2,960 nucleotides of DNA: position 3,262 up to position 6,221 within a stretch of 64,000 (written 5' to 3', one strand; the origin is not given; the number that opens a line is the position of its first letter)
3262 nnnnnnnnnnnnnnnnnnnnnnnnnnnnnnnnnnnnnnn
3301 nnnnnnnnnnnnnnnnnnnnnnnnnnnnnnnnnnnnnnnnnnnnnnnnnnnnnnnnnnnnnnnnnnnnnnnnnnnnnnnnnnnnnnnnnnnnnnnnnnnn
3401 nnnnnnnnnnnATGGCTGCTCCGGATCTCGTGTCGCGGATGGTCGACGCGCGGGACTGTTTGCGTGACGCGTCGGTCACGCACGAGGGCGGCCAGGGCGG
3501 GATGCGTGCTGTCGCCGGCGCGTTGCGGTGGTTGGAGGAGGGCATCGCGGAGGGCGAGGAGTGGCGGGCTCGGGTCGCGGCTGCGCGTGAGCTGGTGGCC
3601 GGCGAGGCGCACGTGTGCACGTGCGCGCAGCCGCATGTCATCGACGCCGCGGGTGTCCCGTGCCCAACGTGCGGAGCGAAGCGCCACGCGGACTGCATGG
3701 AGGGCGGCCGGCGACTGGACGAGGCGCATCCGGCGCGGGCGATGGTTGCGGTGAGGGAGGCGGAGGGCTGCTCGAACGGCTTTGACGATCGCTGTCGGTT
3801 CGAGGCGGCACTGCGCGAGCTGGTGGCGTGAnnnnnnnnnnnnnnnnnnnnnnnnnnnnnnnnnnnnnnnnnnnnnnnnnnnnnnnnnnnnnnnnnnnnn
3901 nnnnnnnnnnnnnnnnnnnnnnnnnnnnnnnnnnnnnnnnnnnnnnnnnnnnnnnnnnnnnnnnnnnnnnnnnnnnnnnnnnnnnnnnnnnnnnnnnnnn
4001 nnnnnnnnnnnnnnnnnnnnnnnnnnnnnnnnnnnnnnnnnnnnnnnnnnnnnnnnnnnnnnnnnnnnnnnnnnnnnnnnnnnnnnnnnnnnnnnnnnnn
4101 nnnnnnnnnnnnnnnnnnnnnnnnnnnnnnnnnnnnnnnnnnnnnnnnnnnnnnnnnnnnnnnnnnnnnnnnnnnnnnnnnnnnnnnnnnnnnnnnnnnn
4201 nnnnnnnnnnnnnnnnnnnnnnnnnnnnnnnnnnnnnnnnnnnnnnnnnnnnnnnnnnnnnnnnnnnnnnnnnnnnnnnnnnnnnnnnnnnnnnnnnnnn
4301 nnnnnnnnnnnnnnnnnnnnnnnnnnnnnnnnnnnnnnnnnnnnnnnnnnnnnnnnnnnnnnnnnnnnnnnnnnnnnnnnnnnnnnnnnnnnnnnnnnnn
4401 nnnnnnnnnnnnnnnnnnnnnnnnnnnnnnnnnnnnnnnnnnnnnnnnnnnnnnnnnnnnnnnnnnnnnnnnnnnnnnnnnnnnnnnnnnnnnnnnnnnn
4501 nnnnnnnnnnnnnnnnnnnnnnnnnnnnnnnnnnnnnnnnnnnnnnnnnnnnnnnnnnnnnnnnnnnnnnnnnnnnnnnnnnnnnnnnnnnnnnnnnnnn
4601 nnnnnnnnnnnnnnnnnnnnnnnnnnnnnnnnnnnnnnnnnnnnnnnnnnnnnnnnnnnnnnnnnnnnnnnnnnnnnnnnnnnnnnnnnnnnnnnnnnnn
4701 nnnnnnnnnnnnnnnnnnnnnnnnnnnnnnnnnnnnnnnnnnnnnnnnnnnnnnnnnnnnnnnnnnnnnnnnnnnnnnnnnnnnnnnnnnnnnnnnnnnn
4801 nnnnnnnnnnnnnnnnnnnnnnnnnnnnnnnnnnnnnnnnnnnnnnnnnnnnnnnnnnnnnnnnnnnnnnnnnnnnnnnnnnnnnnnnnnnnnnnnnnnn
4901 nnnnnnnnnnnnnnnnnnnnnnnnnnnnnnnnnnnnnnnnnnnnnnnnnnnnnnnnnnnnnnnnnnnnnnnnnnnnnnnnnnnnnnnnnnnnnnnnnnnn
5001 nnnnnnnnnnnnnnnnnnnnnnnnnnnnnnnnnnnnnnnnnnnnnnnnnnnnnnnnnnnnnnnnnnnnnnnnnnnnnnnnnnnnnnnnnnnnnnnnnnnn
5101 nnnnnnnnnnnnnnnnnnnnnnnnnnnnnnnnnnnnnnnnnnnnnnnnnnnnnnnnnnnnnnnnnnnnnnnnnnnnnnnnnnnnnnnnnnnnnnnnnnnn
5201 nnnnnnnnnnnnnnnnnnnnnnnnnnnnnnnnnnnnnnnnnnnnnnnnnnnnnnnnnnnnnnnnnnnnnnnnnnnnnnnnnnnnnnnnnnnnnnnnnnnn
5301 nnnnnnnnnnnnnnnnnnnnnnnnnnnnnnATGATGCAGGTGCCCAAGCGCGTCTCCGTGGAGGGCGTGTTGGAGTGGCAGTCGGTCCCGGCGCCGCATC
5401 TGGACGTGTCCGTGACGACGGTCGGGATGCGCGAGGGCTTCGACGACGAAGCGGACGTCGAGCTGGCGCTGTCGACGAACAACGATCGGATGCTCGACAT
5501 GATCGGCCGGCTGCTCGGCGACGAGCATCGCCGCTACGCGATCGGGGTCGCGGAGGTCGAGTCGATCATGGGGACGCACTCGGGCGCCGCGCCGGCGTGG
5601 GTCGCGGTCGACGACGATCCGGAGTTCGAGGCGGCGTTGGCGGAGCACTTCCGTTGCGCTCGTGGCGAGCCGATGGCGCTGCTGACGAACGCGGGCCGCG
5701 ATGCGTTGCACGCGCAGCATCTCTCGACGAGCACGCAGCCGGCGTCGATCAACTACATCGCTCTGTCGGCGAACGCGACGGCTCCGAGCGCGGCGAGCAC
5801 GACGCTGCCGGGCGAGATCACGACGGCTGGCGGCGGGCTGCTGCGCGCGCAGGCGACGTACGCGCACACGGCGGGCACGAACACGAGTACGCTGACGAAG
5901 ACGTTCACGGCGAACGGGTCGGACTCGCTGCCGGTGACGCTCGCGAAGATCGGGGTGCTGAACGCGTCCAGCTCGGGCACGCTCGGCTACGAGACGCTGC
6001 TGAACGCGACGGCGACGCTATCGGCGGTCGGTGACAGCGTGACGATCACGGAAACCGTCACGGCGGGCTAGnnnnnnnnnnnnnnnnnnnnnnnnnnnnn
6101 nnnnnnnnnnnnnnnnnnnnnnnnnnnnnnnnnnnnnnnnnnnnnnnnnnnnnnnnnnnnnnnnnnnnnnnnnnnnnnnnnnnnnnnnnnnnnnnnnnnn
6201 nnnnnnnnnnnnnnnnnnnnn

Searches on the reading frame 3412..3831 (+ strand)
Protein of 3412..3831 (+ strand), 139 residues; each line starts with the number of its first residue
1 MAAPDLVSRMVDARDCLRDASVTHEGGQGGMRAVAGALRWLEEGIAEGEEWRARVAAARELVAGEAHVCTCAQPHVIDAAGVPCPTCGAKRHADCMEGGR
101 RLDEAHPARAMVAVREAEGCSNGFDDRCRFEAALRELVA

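Call 84: search_protein_families(library=pfam, proteins=[window:3412-3831:+], max_evalue=0.01)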
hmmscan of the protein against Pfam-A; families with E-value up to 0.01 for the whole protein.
window:3412-3831:+ (139 aa): 1 family
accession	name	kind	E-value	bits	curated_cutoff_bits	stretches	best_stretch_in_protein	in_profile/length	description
PF24623.2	Phage_zn_bind_8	-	0.00011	22.4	24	1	76-116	6-48/57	Putative DNA-binding phage zinc finger domain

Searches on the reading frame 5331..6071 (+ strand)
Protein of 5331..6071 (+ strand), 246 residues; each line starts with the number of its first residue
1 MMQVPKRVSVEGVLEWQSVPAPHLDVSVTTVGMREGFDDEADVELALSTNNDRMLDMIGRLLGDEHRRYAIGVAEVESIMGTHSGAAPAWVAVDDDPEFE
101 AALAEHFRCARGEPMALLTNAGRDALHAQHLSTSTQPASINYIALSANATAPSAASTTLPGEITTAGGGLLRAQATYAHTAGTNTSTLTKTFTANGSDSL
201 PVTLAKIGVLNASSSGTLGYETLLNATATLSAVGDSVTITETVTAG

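Call 53: search_protein_families(library=phrogs, proteins=[window:5331-6071:+], max_evalue=0.001)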
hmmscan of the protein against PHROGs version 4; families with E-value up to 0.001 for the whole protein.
window:5331-6071:+ (246 aa): 1 family
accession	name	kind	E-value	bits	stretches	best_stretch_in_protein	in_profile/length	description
phrog_15547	-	unknown function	0.00049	20.4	1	117-171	7-63/373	-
